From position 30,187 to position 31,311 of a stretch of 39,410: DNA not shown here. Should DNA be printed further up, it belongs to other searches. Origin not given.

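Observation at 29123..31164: Bacterial split Tm-1 pair (UPF0261 plus PEP-hydrolase-like TIM barrel) embedded in the regulon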

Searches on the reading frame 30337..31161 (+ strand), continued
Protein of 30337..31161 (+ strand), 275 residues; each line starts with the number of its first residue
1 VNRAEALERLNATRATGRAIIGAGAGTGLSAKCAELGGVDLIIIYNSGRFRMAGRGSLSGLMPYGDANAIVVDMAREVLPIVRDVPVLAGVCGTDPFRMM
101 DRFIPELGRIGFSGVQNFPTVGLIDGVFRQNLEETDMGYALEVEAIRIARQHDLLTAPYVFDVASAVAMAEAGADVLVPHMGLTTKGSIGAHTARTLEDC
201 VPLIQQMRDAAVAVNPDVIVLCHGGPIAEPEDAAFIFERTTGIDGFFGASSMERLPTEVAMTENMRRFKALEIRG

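Call 53: find_encoding_contigs(protein=P0176, flank=8000, max_places=2)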
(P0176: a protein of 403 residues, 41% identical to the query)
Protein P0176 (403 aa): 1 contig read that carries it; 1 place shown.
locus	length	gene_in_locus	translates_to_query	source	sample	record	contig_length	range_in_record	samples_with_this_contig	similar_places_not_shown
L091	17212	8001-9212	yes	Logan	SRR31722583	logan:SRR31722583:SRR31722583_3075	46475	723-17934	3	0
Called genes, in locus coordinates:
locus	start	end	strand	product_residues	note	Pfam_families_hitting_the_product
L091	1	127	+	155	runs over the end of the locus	PF04205:FMN_bind (weak)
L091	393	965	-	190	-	-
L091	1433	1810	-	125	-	PF01243:PNPOx_N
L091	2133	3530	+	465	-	PF00392:GntR, PF00155:Aminotran_1_2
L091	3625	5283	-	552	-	PF02366:PMT, PF13231:PMT_2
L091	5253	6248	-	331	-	PF00535:Glycos_transf_2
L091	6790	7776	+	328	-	PF00248:Aldo_ket_red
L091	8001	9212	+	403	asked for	PF09370:PEP_hydrolase, PF00165:HTH_AraC (weak), PF12833:HTH_18, PF00165:HTH_AraC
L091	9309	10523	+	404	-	PF06792:UPF0261, PF23189:UPF0261_C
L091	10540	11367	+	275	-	PF09370:PEP_hydrolase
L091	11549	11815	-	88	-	PF13560:HTH_31, PF12844:HTH_19, PF01381:HTH_3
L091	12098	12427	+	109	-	-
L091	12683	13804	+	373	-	PF04015:DUF362, PF13187:Fer4_9 (faint), PF00037:Fer4 (faint), PF12797:Fer4_2 (faint), PF12838:Fer4_7 (weak), PF13237:Fer4_10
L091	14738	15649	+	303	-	-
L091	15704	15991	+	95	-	-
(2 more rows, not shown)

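Call 54: predict_structure(alignment_id=A2)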
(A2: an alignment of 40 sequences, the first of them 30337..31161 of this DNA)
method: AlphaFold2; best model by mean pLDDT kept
length: 275 residues; sequences in the alignment: 40
mean_pLDDT: 97.4   pTM: 0.93
mean pLDDT of the five models: 97.4, 97.4, 97.1, 97.1, 96.6
residues with pLDDT >= 90: 272; 70-90: 3; 50-70: 0; < 50: 0
segments of 3 or more residues with pLDDT < 50: none
pLDDT, mean of each block of 10 residues (from residue 1): 98 98 98 98 98 95 97 98 98 98 98 98 96 97 99 99 98 99 93 96 99 99 97 98 98 96 98 91
secondary structure, 60 per line:
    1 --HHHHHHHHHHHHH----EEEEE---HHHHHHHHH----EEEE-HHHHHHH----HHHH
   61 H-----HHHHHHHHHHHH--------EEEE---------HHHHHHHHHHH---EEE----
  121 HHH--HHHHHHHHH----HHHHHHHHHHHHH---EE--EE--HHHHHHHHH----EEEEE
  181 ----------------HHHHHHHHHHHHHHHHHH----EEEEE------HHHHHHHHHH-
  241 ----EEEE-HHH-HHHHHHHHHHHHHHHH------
elements in order: H3-15 E20-24 H28-36 E41-44 H46-52 H57-61 H67-78 E87-90 H100-110 E114-116 H126-134 H139-151 H163-171 E176-180 H197-214 E219-223 H230-239 E245-248 H254-269

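Call 57: fold_search(model_id=the predicted structure, library=pdb)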
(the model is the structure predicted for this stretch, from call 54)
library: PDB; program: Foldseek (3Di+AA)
matches with E <= 10: 1811; with E <= 0.001: 754
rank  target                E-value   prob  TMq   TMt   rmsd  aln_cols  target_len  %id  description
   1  2p10_E                7.8e-40  1.00  0.95  0.97   1.1       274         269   60  CRYSTAL STRUCTURE OF A PUTATIVE PHOSPHONOPYRUVATE HYDROLASE (MLL9387) FROM MESORHIZOBIUM LOTI MAFF303099 AT 2.15 A RES (released 2007-03-20)
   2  2p10_C                1.1e-39  1.00  0.96  0.97   1.2       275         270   60  CRYSTAL STRUCTURE OF A PUTATIVE PHOSPHONOPYRUVATE HYDROLASE (MLL9387) FROM MESORHIZOBIUM LOTI MAFF303099 AT 2.15 A RES (released 2007-03-20)
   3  2p10_D                2.8e-39  1.00  0.95  0.97   1.2       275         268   60  CRYSTAL STRUCTURE OF A PUTATIVE PHOSPHONOPYRUVATE HYDROLASE (MLL9387) FROM MESORHIZOBIUM LOTI MAFF303099 AT 2.15 A RES (released 2007-03-20)
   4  2p10_F                7.1e-39  1.00  0.94  0.97   1.5       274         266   60  CRYSTAL STRUCTURE OF A PUTATIVE PHOSPHONOPYRUVATE HYDROLASE (MLL9387) FROM MESORHIZOBIUM LOTI MAFF303099 AT 2.15 A RES (released 2007-03-20)
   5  2p10_B                4.4e-38  1.00  0.94  0.97   1.4       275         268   60  CRYSTAL STRUCTURE OF A PUTATIVE PHOSPHONOPYRUVATE HYDROLASE (MLL9387) FROM MESORHIZOBIUM LOTI MAFF303099 AT 2.15 A RES (released 2007-03-20)
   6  2p10_A                6.1e-38  1.00  0.95  0.97   1.2       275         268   60  CRYSTAL STRUCTURE OF A PUTATIVE PHOSPHONOPYRUVATE HYDROLASE (MLL9387) FROM MESORHIZOBIUM LOTI MAFF303099 AT 2.15 A RES (released 2007-03-20)
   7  3eoo_A                6.4e-10  1.00  0.59  0.56   5.6       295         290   17  2.9A crystal structure of methyl-isocitrate lyase from Burkholderia pseudomallei (released 2008-10-21)
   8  3eoo_J                7.7e-10  1.00  0.58  0.56   6.4       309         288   16  2.9A crystal structure of methyl-isocitrate lyase from Burkholderia pseudomallei (released 2008-10-21)
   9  3eoo_I                8.2e-10  1.00  0.60  0.57   6.0       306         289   17  2.9A crystal structure of methyl-isocitrate lyase from Burkholderia pseudomallei (released 2008-10-21)
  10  9hgk_A                8.7e-10  1.00  0.59  0.55   6.0       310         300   17  Crystal Structure of the Coxiella burnetii 2-methylisocitrate lyase (released 2025-08-13)
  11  4iqd_B                9.9e-10  1.00  0.57  0.55   5.4       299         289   15  Crystal Structure of Carboxyvinyl-Carboxyphosphonate Phosphorylmutase from Bacillus anthracis (released 2013-01-23)
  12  3eoo_B                1.1e-09  1.00  0.59  0.57   5.6       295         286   17  2.9A crystal structure of methyl-isocitrate lyase from Burkholderia pseudomallei (released 2008-10-21)
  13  2dua                  1.1e-09  1.00  0.58  0.57   5.5       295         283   17  Crystal Structure of Phosphonopyruvate Hydrolase Complex with Oxalate and Mg++ (released 2006-10-03)
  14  3eoo_E                2.0e-09  1.00  0.61  0.58   5.8       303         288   17  2.9A crystal structure of methyl-isocitrate lyase from Burkholderia pseudomallei (released 2008-10-21)
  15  9hgo_A                2.0e-09  1.00  0.58  0.54   6.1       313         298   17  Crystal Structure of the Coxiella burnetii E110Q Mutant 2-methylisocitrate lyase (released 2025-08-13)
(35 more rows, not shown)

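Call 75: list_cluster_members(proteins=[P0001, P0014, window:30337-31161:+])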
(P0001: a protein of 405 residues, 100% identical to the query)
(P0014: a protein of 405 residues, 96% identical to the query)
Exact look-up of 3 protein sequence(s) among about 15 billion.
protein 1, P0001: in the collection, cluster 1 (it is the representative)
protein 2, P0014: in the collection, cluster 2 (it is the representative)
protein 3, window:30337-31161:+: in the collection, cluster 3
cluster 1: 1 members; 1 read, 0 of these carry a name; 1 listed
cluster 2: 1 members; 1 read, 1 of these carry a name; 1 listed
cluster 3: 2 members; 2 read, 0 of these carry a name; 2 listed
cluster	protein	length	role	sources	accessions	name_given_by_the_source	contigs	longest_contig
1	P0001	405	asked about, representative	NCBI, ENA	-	-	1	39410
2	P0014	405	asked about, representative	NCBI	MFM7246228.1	MAG: Tm-1-like ATP-binding domain-containing protein [Actinomycetota bacterium]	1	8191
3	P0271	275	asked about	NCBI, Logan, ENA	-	-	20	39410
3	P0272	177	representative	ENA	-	-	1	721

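Call 82: find_encoding_contigs(protein=P0250, flank=7000, max_places=2)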
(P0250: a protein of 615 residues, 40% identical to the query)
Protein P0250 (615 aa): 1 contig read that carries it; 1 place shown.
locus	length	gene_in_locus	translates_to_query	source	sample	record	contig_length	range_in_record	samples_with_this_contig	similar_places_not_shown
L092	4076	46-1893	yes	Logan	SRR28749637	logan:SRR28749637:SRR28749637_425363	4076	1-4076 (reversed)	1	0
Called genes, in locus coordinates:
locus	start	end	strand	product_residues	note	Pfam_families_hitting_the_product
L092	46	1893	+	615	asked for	PF09370:PEP_hydrolase, PF00158:Sigma54_activat, PF14532:Sigma54_activ_2, PF25601:AAA_lid_14, PF02954:HTH_8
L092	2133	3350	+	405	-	PF06792:UPF0261, PF23189:UPF0261_C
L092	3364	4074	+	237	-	?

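Call 83: find_encoding_contigs(protein=P0260, flank=7000, max_places=2)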
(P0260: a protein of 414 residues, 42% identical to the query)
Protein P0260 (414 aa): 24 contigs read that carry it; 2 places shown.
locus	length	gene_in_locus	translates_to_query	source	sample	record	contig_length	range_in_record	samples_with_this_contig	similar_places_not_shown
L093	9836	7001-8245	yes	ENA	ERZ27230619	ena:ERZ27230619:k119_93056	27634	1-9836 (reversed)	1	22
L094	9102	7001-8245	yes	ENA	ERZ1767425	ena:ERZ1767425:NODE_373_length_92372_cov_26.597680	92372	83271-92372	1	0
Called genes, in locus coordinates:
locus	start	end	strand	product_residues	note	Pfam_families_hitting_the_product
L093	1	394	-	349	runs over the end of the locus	PF03480:DctP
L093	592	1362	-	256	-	PF10370:Rv2993c-like_N, PF01557:FAA_hydrolase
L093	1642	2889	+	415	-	PF07005:SBD_N, PF17042:NBD_C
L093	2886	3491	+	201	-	PF00596:Aldolase_II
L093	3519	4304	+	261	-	PF01261:AP_endonuc_2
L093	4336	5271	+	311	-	PF02737:3HCDH_N, PF00725:3HCDH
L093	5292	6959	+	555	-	PF00920:ILVD_EDD_N, PF24877:ILV_EDD_C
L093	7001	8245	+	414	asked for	PF09370:PEP_hydrolase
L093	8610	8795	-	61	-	-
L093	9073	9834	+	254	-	?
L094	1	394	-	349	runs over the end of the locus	PF03480:DctP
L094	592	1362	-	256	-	PF10370:Rv2993c-like_N, PF01557:FAA_hydrolase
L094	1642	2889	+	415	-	PF07005:SBD_N, PF17042:NBD_C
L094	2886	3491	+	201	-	PF00596:Aldolase_II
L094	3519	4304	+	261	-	PF01261:AP_endonuc_2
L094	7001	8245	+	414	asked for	PF09370:PEP_hydrolase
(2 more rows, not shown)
